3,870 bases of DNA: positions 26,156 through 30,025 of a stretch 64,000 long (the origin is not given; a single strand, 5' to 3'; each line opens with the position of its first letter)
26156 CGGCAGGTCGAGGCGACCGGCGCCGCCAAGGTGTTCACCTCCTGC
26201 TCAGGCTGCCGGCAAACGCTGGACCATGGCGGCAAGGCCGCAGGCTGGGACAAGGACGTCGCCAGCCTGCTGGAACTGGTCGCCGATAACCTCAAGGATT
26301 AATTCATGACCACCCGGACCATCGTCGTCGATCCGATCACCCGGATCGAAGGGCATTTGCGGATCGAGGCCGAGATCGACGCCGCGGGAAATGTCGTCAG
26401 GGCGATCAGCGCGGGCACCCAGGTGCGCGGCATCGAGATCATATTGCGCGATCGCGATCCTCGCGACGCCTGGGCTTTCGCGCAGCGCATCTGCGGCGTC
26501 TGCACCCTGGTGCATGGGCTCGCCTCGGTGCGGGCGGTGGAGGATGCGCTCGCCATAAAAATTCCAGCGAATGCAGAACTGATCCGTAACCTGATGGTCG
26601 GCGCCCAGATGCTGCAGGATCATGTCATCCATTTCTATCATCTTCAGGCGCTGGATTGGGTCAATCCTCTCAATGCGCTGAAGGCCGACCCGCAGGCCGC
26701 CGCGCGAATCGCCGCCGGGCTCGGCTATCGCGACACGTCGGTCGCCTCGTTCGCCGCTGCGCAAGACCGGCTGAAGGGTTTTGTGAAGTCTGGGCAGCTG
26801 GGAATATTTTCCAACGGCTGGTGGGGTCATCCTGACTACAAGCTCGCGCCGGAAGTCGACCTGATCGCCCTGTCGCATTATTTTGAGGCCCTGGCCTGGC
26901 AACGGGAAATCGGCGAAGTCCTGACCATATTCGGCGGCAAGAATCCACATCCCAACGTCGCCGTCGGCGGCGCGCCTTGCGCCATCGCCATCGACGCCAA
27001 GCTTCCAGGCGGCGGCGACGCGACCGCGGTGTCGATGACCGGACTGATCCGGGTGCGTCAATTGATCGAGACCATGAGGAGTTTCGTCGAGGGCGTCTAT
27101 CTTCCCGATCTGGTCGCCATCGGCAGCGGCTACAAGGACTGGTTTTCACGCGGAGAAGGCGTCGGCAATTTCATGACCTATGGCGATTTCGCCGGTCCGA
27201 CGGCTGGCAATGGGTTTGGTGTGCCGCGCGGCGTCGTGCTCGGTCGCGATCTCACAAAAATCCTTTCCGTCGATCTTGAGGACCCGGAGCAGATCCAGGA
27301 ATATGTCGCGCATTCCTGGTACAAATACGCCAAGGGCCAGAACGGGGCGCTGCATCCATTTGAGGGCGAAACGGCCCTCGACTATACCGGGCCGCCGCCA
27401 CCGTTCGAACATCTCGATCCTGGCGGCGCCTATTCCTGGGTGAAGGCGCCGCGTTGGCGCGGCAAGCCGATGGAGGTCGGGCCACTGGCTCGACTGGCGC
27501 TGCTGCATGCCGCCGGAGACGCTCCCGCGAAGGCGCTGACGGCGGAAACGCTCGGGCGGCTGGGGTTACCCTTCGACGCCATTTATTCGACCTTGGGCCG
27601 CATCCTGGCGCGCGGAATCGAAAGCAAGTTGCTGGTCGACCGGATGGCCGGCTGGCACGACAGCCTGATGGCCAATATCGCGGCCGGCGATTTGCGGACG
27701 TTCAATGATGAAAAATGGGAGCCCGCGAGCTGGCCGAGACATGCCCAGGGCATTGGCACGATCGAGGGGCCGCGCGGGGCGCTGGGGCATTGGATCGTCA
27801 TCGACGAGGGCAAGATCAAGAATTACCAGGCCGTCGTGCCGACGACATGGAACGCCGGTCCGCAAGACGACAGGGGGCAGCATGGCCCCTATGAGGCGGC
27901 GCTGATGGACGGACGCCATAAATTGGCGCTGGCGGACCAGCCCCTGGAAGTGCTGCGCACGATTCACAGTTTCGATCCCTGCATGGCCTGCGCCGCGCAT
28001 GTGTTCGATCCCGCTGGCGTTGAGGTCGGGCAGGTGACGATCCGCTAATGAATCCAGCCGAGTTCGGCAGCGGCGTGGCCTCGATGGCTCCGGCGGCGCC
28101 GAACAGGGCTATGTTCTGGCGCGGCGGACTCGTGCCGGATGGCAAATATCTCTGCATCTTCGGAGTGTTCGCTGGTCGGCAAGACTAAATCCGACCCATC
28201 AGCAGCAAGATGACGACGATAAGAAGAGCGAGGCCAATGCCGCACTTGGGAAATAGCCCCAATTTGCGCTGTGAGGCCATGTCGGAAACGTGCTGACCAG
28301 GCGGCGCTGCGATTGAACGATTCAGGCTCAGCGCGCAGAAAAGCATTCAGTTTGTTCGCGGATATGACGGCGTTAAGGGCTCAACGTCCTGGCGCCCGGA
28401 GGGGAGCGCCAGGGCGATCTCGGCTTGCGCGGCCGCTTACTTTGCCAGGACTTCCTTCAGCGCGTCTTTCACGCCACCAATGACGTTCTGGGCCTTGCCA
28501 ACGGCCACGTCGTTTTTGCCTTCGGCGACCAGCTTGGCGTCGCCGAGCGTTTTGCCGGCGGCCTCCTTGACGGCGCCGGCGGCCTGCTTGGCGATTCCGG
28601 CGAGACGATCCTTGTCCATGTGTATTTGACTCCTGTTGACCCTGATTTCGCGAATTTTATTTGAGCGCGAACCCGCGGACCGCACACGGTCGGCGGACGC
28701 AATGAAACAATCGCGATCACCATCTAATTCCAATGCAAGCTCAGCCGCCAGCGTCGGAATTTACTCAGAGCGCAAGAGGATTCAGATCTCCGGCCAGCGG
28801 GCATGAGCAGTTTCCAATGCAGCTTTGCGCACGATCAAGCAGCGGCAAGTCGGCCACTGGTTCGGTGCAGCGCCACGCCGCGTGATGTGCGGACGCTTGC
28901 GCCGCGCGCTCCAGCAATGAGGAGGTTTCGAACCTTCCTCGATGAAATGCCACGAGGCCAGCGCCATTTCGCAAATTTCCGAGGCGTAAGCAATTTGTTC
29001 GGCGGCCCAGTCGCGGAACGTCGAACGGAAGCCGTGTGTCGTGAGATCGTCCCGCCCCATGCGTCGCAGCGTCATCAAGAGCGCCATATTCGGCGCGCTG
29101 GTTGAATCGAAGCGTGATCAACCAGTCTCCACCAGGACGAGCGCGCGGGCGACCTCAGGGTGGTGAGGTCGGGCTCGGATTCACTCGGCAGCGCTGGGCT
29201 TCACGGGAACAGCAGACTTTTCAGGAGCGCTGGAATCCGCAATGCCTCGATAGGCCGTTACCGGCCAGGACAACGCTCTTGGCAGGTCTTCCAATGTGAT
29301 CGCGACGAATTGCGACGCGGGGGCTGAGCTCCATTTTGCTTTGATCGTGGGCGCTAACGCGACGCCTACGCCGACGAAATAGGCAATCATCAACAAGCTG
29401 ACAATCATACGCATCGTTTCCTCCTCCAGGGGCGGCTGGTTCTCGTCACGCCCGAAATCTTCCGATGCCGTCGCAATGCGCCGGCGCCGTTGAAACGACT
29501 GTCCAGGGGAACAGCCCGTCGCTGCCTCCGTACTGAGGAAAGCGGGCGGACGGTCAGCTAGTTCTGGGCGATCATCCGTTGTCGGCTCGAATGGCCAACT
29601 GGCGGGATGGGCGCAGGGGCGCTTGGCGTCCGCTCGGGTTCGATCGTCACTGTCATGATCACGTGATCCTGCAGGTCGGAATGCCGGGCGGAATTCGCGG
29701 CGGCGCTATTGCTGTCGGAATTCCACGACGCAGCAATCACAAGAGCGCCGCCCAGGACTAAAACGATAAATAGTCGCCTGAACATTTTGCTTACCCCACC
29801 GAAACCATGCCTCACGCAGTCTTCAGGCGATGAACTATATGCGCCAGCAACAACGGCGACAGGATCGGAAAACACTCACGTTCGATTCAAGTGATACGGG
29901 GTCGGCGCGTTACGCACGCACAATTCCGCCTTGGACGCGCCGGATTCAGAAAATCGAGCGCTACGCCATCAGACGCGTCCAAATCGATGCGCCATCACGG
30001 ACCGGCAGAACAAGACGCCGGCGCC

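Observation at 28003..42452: A 46-nt duplication of the hydrogenase large-subunit 3' end brackets a 14.4-kb segment containing an integrase remnant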

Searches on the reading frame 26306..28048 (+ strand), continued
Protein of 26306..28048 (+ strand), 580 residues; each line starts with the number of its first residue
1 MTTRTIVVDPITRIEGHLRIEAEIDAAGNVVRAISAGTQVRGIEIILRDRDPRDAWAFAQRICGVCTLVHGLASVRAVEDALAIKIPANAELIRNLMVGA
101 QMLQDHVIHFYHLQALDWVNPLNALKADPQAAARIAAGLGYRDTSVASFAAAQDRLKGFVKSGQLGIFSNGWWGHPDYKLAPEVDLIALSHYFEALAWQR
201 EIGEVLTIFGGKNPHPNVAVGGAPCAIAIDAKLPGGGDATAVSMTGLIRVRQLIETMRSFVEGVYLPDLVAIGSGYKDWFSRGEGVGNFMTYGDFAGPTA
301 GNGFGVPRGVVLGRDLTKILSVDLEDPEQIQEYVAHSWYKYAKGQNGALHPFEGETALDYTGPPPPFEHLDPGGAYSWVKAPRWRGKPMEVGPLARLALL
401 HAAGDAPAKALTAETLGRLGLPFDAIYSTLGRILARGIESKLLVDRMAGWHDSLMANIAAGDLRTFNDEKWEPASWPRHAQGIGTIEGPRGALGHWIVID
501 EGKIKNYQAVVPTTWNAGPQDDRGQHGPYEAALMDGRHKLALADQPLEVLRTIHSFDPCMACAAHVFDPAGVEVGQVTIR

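Call 21: find_encoding_contigs(protein=P0006, flank=10000, max_places=6)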
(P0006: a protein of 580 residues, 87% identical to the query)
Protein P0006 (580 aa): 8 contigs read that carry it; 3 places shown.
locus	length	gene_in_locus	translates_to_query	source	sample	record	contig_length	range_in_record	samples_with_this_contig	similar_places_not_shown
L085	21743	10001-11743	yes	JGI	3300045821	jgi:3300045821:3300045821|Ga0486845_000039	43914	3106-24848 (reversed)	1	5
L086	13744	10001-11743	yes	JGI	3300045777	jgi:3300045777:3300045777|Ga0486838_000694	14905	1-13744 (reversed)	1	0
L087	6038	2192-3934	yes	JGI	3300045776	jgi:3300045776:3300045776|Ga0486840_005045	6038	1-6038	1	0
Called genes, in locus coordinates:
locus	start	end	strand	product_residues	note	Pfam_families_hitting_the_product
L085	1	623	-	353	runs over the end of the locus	PF11339:DUF3141, PF12697:Abhydrolase_6 (weak), PF00561:Abhydrolase_1, PF06850:PHB_depo_C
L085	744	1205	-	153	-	PF01575:MaoC_dehydratas, PF13452:FAS1_DH_region (weak)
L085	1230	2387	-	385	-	PF02771:Acyl-CoA_dh_N, PF02770:Acyl-CoA_dh_M, PF00441:Acyl-CoA_dh_1, PF08028:Acyl-CoA_dh_2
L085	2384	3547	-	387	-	PF02771:Acyl-CoA_dh_N, PF02770:Acyl-CoA_dh_M, PF00441:Acyl-CoA_dh_1, PF08028:Acyl-CoA_dh_2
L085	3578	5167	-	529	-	PF01144:CoA_trans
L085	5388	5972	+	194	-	-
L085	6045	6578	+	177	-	PF01750:HycI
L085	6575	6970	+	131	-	PF04809:HupH_C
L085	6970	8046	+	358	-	PF01058:Oxidored_q6, PF14720:NiFe_hyd_SSU_C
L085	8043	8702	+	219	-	-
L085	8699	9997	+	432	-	PF13187:Fer4_9 (faint), PF00037:Fer4 (faint), PF12797:Fer4_2 (faint), PF12837:Fer4_6 (faint), PF12838:Fer4_7, PF13183:Fer4_8, PF13534:Fer4_17, PF02754:CCG, +1 more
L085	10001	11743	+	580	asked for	PF27537:HoxH, PF00374:NiFeSe_Hases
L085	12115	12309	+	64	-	-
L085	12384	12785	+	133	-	-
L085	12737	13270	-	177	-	PF00871:Acetate_kinase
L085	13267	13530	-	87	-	-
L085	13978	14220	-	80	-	-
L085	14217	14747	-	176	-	-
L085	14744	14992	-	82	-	PF12760:Zn_ribbon_IS1595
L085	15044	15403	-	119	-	-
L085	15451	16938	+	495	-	PF00561:Abhydrolase_1, PF12146:Hydrolase_4, PF12697:Abhydrolase_6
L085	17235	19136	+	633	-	PF10979:DUF2786, PF23771:DUF7168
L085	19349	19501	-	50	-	-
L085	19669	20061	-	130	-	PF05239:PRC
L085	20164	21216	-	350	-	PF01545:Cation_efflux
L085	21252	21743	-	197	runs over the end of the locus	-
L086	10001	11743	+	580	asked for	PF27537:HoxH, PF00374:NiFeSe_Hases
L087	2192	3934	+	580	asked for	PF27537:HoxH, PF00374:NiFeSe_Hases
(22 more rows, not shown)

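Call 22: find_encoding_contigs(protein=P0003, flank=10000, max_places=4)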
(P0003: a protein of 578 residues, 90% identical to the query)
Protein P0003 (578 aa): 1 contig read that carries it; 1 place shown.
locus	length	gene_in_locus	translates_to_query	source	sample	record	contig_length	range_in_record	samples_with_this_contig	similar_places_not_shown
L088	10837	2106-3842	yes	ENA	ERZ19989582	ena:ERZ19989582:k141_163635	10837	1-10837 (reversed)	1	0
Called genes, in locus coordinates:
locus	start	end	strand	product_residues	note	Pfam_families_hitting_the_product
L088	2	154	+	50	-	?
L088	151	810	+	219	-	-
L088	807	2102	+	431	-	PF13187:Fer4_9 (faint), PF00037:Fer4 (faint), PF12797:Fer4_2 (faint), PF12837:Fer4_6 (faint), PF12838:Fer4_7, PF13183:Fer4_8, PF13534:Fer4_17, PF02754:CCG, +1 more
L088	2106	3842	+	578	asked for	PF27537:HoxH (weak), PF00374:NiFeSe_Hases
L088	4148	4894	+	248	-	PF05239:PRC (faint)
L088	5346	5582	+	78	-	-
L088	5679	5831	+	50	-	-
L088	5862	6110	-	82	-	-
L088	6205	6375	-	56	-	-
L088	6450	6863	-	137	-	PF06823:DUF1236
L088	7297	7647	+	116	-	-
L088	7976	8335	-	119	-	PF00072:Response_reg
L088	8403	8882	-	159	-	PF00210:Ferritin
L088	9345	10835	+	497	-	?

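Call 29: find_encoding_contigs(protein=P0008, flank=10000, max_places=3)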
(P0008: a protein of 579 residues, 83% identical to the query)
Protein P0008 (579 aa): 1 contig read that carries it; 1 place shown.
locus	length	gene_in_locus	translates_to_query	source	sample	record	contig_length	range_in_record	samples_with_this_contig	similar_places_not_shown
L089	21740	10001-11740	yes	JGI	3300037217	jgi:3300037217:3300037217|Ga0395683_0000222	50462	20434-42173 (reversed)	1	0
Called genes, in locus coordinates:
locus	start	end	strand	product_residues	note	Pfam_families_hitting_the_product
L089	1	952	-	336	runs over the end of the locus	PF00586:AIRS, PF02769:AIRS_C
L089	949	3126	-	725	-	PF07503:zf-HYPF, PF01300:Sua5_yciO_yrdC, PF17788:HypF_C, PF22521:HypF_C_2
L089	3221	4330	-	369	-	PF01924:HypD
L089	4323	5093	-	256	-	PF02492:cobW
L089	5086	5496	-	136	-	PF01155:HypA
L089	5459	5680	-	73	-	PF01455:HupF_HypC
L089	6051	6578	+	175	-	PF01750:HycI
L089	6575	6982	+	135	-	PF04809:HupH_C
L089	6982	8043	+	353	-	PF01058:Oxidored_q6, PF14720:NiFe_hyd_SSU_C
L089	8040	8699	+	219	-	-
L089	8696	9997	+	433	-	PF00037:Fer4 (faint), PF12837:Fer4_6 (faint), PF12838:Fer4_7 (weak), PF13183:Fer4_8, PF13237:Fer4_10 (faint), PF13534:Fer4_17, PF02754:CCG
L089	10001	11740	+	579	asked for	PF27537:HoxH, PF00374:NiFeSe_Hases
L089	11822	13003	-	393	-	PF01070:FMN_dh, PF00478:IMPDH (faint), PF01645:Glu_synthase (weak)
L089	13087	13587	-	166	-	PF01575:MaoC_dehydratas, PF13452:FAS1_DH_region (weak)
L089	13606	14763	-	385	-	PF02771:Acyl-CoA_dh_N, PF02770:Acyl-CoA_dh_M, PF00441:Acyl-CoA_dh_1, PF08028:Acyl-CoA_dh_2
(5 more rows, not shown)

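Call 30: find_encoding_contigs(protein=P0077, flank=10000, max_places=3)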
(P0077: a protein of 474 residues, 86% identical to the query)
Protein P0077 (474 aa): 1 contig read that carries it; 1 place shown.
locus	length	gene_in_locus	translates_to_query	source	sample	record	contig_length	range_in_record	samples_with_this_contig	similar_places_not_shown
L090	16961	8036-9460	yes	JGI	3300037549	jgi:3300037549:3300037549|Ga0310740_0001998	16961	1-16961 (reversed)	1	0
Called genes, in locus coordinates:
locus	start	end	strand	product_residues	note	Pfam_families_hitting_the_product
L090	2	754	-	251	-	?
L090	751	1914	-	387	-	PF02771:Acyl-CoA_dh_N, PF02770:Acyl-CoA_dh_M, PF00441:Acyl-CoA_dh_1, PF08028:Acyl-CoA_dh_2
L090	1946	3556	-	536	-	PF01144:CoA_trans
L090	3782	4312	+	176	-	PF01750:HycI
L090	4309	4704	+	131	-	PF04809:HupH_C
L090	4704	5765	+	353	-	PF01058:Oxidored_q6, PF14720:NiFe_hyd_SSU_C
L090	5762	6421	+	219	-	-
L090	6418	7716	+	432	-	PF13187:Fer4_9 (faint), PF00037:Fer4 (faint), PF12797:Fer4_2 (faint), PF12837:Fer4_6 (faint), PF12838:Fer4_7, PF13183:Fer4_8, PF13534:Fer4_17, PF02754:CCG, +1 more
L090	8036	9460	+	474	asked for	PF00374:NiFeSe_Hases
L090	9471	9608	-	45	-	-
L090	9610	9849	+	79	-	-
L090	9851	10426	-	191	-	PF03729:DUF308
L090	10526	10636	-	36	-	-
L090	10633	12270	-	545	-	PF06100:MCRA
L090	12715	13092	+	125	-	PF00011:HSP20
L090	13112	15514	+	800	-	PF02190:LON_substr_bdg, PF07724:AAA_2 (weak), PF00004:AAA, PF07728:AAA_5, PF22667:Lon_lid, PF05362:Lon_C, PF13541:ChlI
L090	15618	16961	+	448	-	?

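Call 31: find_encoding_contigs(protein=P0001, flank=10000, max_places=3)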
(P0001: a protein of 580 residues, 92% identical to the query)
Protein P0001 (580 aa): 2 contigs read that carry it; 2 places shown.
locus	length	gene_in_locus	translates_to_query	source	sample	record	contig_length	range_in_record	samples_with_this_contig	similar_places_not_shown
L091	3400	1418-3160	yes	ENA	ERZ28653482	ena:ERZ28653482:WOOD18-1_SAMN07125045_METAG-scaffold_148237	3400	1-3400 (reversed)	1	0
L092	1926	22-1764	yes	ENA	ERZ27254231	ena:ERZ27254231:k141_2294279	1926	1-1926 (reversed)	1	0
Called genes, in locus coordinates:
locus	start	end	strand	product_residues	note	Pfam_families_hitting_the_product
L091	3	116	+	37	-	?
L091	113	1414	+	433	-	PF13187:Fer4_9 (faint), PF00037:Fer4 (faint), PF12797:Fer4_2 (faint), PF12837:Fer4_6 (faint), PF12838:Fer4_7, PF13183:Fer4_8, PF13534:Fer4_17, PF02754:CCG, +1 more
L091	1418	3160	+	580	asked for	PF27537:HoxH, PF00374:NiFeSe_Hases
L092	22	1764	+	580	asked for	PF27537:HoxH, PF00374:NiFeSe_Hases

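Call 66: search_protein_families(library=ncbifam, proteins=[window:26306-28048:+], max_evalue=0.001)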
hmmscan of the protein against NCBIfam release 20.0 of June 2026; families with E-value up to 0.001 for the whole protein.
window:26306-28048:+ (580 aa): 13 families
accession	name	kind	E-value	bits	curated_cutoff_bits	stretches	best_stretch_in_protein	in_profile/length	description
NF007550.0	PRK10170.1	equivalog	8.5e-189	628.8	1101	1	3-580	16-597/597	Ni/Fe-hydrogenase large subunit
NF007778.0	PRK10467.1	equivalog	1.3e-153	512.3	969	1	4-579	3-566/567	hydrogenase 2 large subunit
NF033181.1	NiFeSe_hydrog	equivalog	7e-139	464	600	1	4-574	2-504/507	nickel-dependent hydrogenase large subunit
NF045518.1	H2_NiFeSe_large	exception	4.2e-102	342.5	780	2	173-568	128-483/485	NiFeSe hydrogenase large subunit HysA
TIGR03295.1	frhA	equivalog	1.8e-35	122.7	392.5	2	3-120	2-119/412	coenzyme F420 hydrogenase subunit alpha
NF040828.1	sulfhyd_ShyA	equivalog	1.5e-25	89.9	700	2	6-126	3-123/415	NAD(P)-dependent hydrogenase/sulfhydrogenase 2 subunit alpha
NF041785.2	VhuA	equivalog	1.6e-24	86.2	800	1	5-130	3-125/418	F420-non-reducing hydrogenase Vhu subunit A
NF040832.1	sulfhyd_HydA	equivalog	1.9e-13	50.3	880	1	6-123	5-122/426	NADPH-dependent hydrogenase/sulfhydrogenase 1 subunit alpha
TIGR01962.1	NuoD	equivalog_domain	3.7e-06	26.1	459.35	1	16-109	16-109/386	NADH dehydrogenase (quinone) subunit D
NF004739.1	PRK06075.1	equivalog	5.9e-06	25.3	360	1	15-109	13-107/384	NADH-quinone oxidoreductase subunit D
NF008974.0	PRK12322.1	equivalog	4.9e-05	22.5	522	1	36-110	40-114/366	NADH-quinone oxidoreductase subunit D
NF040602.1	F420_dehyd_FpoD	exception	0.00017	20.8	600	1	18-110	23-115/372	F420H2 dehydrogenase subunit FpoD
NF041786.2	VhuU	equivalog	0.00033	20.4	70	1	553-568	15-30/45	F420-non-reducing hydrogenase selenoprotein subunit VhuU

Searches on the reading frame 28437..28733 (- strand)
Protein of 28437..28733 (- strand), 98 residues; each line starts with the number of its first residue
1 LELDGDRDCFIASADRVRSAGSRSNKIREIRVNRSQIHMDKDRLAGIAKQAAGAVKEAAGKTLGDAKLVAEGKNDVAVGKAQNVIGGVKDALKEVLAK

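Call 8: search_protein_families(library=pfam, proteins=[window:28437-28733:-], max_evalue=0.01)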
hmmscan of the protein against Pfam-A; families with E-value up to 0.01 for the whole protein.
window:28437-28733:- (98 aa): 1 family
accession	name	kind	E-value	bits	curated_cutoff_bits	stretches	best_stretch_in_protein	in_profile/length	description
PF05532.17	CsbD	-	3e-13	49.9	40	1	42-93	1-52/53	CsbD-like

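Call 66: search_protein_families(library=ncbifam, proteins=[window:28437-28733:-], max_evalue=0.001)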
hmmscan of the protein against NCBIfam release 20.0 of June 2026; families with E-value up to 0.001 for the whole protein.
window:28437-28733:- (98 aa): 1 family
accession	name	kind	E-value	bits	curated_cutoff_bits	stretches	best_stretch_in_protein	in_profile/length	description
NF007748.0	PRK10428.1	equivalog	5.6e-08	32.7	113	1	39-95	1-58/69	hypothetical protein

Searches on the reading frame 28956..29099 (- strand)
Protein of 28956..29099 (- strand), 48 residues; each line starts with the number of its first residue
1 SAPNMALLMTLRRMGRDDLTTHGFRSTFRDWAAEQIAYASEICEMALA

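Call 77: find_related_loci(query=window:28956-29099:-, collection=viral_contigs, flank=4000)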
Query seq(48 aa) (48 aa) in viral_contigs; peptide patterns used: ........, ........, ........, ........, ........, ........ (x = any residue, [..] = any of these).
326 stretches matched a pattern; 296 encode a relative of the query (tblastn E <= 1e-3); the best 80 are kept; 80 distinct loci.
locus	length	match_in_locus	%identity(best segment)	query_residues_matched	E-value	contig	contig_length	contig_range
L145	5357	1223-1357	76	4-48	8e-20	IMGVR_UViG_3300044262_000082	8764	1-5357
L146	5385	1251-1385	73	4-48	7e-19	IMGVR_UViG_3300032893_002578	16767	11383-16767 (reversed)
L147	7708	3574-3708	71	4-48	2e-18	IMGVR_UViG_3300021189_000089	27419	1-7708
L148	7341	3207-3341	71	4-48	5e-18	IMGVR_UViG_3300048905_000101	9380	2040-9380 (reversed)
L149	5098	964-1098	71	4-48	5e-18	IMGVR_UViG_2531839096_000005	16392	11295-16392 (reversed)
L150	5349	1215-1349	67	4-48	9e-18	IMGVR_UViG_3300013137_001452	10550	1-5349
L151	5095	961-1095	71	4-48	1e-17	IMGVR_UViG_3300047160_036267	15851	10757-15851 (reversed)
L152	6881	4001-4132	76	4-48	2e-17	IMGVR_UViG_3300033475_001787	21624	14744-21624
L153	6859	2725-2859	69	4-48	2e-17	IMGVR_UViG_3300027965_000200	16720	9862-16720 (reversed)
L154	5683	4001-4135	64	4-48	2e-17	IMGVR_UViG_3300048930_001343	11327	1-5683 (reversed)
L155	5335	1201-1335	67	4-48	3e-17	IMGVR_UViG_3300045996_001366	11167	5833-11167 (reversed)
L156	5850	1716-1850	69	4-48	9e-17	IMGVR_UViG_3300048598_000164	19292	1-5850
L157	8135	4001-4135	67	4-48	2e-16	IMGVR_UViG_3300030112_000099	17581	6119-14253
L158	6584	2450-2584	67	4-48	2e-16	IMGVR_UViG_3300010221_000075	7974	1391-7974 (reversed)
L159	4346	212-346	67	4-48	3e-16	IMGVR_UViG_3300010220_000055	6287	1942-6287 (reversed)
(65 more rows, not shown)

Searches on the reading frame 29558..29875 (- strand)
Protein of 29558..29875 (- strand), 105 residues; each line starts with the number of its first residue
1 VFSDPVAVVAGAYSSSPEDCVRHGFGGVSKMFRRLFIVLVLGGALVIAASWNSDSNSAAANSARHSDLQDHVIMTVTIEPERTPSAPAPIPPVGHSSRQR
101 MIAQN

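Call 9: search_protein_families(library=pfam, proteins=[window:29558-29875:-], max_evalue=0.01)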
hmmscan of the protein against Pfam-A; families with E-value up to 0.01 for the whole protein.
window:29558-29875:- (105 aa): 0 families

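Call 35: search_protein_families(library=pfam, proteins=[window:29558-29875:-], max_evalue=1)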
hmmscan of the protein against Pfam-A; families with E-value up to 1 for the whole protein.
window:29558-29875:- (105 aa): 0 families

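Call 66: search_protein_families(library=ncbifam, proteins=[window:29558-29875:-], max_evalue=0.001)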
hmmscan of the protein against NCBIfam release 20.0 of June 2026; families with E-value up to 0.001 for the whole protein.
window:29558-29875:- (105 aa): 0 families
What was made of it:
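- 29181..29875 (-): Two small ORFs of unknown function (29181-29414 and 29558-29875). The first overlaps the integrase remnant. No family hit (calls 9, 35, 66).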
